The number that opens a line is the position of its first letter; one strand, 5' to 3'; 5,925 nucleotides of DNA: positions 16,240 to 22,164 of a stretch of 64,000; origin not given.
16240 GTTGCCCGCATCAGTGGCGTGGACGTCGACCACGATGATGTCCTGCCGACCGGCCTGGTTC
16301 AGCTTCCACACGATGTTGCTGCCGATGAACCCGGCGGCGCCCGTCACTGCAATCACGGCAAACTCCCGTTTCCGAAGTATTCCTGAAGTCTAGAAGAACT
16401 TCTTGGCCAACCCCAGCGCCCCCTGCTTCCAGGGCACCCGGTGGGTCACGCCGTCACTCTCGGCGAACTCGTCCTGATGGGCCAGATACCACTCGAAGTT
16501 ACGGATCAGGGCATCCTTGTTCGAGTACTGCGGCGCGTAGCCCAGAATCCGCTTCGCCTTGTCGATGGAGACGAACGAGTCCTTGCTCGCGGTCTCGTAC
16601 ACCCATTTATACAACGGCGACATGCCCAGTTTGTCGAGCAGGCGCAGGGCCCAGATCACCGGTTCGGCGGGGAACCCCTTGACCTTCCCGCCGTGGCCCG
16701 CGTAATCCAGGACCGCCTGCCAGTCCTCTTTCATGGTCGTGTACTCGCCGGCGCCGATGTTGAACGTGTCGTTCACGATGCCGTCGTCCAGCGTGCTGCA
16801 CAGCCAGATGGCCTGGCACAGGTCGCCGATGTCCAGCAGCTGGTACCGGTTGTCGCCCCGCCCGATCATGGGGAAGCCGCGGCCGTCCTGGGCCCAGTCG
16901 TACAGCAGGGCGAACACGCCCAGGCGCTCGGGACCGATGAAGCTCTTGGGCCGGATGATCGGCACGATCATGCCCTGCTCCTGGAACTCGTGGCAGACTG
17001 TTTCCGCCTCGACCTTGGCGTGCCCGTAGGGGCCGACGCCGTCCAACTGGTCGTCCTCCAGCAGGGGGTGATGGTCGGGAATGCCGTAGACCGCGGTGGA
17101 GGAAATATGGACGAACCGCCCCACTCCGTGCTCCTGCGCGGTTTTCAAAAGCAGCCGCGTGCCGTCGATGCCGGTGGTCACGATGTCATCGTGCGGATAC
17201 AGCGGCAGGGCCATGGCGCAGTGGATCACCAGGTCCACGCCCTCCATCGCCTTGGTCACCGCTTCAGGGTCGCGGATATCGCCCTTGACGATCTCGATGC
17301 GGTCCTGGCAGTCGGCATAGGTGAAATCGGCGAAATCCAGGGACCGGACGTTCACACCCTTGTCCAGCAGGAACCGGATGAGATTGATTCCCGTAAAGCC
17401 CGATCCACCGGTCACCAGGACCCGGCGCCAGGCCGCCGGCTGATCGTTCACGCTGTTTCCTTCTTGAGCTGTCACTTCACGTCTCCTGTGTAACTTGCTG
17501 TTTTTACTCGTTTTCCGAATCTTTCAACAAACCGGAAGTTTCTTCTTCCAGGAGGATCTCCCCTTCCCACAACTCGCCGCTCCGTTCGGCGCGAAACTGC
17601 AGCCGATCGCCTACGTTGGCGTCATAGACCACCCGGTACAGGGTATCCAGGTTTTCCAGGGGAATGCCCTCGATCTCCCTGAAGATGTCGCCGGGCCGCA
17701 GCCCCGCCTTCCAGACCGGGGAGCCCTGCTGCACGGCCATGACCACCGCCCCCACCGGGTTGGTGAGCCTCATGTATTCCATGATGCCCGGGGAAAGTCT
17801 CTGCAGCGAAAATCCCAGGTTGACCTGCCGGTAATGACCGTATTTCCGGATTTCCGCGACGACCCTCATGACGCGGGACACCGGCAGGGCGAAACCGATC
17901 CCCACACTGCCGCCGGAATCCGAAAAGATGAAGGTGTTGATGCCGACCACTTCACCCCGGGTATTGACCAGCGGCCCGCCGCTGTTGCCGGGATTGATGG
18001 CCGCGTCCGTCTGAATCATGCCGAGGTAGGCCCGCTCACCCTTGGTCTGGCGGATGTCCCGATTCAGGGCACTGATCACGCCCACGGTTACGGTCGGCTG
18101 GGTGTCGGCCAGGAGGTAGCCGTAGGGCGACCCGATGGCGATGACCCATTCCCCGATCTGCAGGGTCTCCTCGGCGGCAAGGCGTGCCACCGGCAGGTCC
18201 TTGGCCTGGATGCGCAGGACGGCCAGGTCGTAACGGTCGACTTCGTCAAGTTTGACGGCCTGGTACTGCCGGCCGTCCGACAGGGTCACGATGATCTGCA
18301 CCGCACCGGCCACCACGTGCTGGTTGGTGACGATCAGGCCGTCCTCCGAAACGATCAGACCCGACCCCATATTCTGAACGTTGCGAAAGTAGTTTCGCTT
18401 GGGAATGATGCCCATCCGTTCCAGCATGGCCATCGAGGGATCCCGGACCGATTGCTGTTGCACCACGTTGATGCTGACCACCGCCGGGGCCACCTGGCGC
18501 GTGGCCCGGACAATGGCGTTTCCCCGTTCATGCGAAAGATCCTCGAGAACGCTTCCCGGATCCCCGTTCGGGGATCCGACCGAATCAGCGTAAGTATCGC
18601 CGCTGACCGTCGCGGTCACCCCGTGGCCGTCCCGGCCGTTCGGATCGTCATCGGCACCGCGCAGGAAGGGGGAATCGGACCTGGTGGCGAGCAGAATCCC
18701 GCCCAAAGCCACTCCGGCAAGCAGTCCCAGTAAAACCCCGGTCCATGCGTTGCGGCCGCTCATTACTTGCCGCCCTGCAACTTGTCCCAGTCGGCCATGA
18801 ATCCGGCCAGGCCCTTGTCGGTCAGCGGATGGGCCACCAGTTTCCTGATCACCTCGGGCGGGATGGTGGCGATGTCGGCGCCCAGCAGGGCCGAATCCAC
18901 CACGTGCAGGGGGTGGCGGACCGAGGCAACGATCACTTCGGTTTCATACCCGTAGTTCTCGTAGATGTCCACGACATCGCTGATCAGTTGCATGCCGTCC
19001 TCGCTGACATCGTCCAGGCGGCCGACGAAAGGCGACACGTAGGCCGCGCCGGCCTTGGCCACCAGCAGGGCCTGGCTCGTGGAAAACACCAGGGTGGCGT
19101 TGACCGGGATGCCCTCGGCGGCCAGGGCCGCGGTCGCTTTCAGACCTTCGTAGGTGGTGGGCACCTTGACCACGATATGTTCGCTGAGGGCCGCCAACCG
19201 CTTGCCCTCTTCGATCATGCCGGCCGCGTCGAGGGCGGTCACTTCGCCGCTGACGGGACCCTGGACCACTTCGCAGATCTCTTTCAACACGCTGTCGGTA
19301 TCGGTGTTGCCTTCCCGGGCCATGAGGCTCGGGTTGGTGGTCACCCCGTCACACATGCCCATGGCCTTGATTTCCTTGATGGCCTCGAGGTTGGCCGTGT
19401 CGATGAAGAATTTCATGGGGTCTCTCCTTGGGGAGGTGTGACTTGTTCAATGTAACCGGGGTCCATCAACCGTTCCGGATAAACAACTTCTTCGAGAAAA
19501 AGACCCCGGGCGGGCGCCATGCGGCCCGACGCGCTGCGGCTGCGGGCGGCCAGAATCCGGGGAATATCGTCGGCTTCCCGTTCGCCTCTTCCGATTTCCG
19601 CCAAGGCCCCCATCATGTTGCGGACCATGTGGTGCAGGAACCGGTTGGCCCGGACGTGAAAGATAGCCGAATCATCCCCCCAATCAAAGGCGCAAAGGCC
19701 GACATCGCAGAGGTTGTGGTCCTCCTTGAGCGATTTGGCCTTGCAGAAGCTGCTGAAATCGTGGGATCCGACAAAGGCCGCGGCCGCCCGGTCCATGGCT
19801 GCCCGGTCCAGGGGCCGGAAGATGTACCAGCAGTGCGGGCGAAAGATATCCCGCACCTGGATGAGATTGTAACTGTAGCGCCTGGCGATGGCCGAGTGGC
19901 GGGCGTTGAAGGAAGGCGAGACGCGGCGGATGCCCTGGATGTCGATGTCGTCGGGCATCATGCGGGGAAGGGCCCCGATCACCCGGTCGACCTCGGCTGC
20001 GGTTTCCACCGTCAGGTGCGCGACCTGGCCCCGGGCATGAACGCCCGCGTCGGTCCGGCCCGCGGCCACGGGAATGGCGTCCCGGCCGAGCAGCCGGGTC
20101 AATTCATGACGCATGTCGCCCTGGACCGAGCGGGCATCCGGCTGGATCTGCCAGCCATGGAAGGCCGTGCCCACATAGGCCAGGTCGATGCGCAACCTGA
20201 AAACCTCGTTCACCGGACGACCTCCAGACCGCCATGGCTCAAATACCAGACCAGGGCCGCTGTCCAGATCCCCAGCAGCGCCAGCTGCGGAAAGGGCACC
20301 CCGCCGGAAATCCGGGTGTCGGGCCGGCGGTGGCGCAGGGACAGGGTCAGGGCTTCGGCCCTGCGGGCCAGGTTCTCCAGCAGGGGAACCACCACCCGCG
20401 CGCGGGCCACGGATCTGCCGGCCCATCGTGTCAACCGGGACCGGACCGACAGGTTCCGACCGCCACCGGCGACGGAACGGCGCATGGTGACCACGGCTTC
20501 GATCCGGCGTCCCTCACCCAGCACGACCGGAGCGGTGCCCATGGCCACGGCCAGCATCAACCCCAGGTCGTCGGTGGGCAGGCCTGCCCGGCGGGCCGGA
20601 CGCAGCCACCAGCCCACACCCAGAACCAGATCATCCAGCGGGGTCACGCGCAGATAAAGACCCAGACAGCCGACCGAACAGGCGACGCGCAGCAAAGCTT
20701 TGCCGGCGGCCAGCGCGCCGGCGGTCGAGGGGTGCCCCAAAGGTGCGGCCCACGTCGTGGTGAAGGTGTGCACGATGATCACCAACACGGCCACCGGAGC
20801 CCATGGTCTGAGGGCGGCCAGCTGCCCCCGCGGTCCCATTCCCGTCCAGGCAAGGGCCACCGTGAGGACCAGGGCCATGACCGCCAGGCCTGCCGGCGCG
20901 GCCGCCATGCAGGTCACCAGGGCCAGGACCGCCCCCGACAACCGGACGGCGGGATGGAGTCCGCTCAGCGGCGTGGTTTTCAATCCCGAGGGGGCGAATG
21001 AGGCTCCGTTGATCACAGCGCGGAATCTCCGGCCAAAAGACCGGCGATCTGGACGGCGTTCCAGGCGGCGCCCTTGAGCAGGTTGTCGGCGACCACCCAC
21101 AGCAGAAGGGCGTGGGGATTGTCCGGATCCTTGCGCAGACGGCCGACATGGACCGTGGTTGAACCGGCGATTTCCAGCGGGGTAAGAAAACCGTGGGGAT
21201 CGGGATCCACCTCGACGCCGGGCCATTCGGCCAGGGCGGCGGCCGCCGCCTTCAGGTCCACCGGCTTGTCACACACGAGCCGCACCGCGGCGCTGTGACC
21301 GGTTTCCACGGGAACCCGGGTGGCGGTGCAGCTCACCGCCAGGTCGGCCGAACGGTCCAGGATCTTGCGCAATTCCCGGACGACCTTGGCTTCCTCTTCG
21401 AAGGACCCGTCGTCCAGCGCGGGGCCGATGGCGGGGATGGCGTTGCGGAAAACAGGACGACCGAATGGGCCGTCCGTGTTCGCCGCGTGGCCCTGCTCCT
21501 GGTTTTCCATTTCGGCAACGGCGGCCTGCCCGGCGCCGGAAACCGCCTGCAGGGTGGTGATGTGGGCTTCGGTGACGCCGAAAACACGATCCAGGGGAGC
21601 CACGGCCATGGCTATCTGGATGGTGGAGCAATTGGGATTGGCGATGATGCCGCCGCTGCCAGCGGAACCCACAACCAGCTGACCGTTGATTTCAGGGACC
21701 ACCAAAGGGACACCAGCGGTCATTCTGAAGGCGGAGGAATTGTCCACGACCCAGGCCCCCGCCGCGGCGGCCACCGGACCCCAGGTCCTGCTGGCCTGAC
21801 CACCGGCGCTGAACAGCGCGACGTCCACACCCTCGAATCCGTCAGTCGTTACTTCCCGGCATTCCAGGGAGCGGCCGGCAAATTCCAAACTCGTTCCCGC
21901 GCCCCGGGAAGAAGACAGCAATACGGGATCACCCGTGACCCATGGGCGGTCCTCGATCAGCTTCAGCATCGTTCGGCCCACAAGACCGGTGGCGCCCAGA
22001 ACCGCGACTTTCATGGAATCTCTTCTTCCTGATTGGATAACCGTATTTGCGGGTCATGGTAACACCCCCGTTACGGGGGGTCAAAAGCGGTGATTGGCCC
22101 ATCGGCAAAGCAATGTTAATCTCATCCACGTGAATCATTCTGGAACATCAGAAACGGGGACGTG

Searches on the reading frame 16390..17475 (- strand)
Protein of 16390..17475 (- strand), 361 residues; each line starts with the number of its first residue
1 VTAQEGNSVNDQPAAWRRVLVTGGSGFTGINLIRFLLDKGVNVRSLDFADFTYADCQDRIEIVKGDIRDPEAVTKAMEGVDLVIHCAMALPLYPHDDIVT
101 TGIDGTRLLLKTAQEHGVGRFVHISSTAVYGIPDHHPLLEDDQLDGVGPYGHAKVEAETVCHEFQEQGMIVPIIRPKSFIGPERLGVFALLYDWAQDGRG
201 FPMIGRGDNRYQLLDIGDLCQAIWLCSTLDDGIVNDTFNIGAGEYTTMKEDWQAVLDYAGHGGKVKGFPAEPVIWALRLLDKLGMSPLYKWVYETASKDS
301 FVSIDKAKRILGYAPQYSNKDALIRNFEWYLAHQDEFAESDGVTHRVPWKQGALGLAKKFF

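Call 40: search_protein_families(library=pfam, proteins=[window:16390-17475:-], max_evalue=0.001)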
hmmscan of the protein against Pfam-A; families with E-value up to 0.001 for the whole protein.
window:16390-17475:- (361 aa): 8 families
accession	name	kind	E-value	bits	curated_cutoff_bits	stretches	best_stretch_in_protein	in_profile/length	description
PF01370.27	Epimerase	-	8.1e-36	124.1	20.9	1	19-241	1-240/240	NAD dependent epimerase/dehydratase family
PF16363.11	GDP_Man_Dehyd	-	6.1e-23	82.2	27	1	20-321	1-327/332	GDP-mannose 4,6 dehydratase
PF01073.25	3Beta_HSD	-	2.3e-18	66.6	22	1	20-211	1-213/280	3-beta hydroxysteroid dehydrogenase/isomerase family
PF13460.12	NAD_binding_10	-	1.9e-15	57.7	27.2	1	23-179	1-146/184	NAD(P)H-binding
PF07993.18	NAD_binding_4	-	2.5e-12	46.9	20.1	1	55-181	58-209/258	Male sterility protein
PF04321.23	RmlD_sub_bind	-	2.8e-10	40.2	27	1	18-171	2-146/287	RmlD substrate binding domain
PF02719.21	Polysacc_synt_2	-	2.6e-07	30.6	20.2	1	19-126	1-128/293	Polysaccharide biosynthesis protein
PF05368.20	NmrA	-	9.1e-07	29.2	27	1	18-123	4-104/298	NmrA-like family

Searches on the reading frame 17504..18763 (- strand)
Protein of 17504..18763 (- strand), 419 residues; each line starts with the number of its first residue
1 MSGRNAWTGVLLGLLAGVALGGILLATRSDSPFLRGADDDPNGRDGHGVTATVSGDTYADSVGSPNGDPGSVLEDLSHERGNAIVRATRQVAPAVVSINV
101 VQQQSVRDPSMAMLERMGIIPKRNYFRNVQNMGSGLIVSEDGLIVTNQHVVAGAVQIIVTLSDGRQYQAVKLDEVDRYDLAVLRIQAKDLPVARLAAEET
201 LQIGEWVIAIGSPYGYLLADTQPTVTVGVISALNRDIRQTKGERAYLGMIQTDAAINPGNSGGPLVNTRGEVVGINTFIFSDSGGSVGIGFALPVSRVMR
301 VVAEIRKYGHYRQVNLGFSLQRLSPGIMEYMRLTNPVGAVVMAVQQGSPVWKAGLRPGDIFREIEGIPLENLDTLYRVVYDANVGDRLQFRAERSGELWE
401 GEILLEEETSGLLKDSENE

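Call 40: search_protein_families(library=pfam, proteins=[window:17504-18763:-], max_evalue=0.001)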
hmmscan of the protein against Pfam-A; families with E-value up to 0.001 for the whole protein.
window:17504-18763:- (419 aa): 5 families
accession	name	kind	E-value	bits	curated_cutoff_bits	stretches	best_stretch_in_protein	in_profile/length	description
PF13365.12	Trypsin_2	-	2.9e-32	112.8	27.6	1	133-275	1-144/144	Trypsin-like peptidase domain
PF00089.32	Trypsin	-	2.3e-20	73.8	20.6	1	130-301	24-219/220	Trypsin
PF13180.12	PDZ_2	-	4.9e-10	40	27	1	316-400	3-75/80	PDZ domain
PF17820.7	PDZ_6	-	1.6e-08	34.6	27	1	340-385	1-45/54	PDZ domain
PF10459.15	Peptidase_S46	-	4.8e-08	32.6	22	1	128-156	44-72/698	Peptidase S46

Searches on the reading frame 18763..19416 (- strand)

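Call 40: search_protein_families(library=pfam, proteins=[window:18763-19416:-], max_evalue=0.001)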
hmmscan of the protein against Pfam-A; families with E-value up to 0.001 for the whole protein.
window:18763-19416:- (217 aa): 1 family
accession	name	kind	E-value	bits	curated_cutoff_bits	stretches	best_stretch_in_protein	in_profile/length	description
PF00923.25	TAL_FSA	-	1.1e-63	215.7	27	1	3-214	1-282/285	Transaldolase/Fructose-6-phosphate aldolase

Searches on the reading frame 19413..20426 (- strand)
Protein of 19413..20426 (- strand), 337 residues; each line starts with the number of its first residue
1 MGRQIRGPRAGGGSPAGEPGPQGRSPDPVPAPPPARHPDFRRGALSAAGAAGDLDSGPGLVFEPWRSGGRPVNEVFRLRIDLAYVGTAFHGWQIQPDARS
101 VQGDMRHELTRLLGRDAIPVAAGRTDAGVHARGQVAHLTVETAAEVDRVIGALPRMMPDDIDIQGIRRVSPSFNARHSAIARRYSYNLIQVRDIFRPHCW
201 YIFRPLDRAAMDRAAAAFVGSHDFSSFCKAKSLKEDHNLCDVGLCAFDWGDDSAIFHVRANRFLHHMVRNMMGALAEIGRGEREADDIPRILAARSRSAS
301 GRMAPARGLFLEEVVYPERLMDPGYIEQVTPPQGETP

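Call 40: search_protein_families(library=pfam, proteins=[window:19413-20426:-], max_evalue=0.001)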
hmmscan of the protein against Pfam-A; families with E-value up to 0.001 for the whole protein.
window:19413-20426:- (337 aa): 1 family
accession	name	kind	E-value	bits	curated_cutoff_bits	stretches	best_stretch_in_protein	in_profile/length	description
PF01416.25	PseudoU_synth_1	-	5e-33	114.2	23.3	2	214-317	1-108/108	tRNA pseudouridine synthase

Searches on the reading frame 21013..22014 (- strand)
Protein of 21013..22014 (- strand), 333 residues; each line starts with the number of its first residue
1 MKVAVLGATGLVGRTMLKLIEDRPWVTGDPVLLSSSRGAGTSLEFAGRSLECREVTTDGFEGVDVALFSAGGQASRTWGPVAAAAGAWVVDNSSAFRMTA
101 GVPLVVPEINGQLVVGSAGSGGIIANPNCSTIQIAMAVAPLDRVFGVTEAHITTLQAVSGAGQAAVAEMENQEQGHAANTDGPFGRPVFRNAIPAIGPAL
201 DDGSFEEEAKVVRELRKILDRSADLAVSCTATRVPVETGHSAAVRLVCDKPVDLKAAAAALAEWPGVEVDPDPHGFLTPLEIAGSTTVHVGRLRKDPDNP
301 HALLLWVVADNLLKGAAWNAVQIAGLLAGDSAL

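Call 40: search_protein_families(library=pfam, proteins=[window:21013-22014:-], max_evalue=0.001)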
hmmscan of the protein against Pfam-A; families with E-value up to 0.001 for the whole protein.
window:21013-22014:- (333 aa): 2 families
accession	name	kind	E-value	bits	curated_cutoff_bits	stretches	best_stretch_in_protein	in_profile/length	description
PF02774.23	Semialdhyde_dhC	-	3.4e-36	125.5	26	1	140-314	3-184/184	Semialdehyde dehydrogenase, dimerisation domain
PF01118.30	Semialdhyde_dh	-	3.2e-28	99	26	1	2-112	1-116/121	Semialdehyde dehydrogenase, NAD binding domain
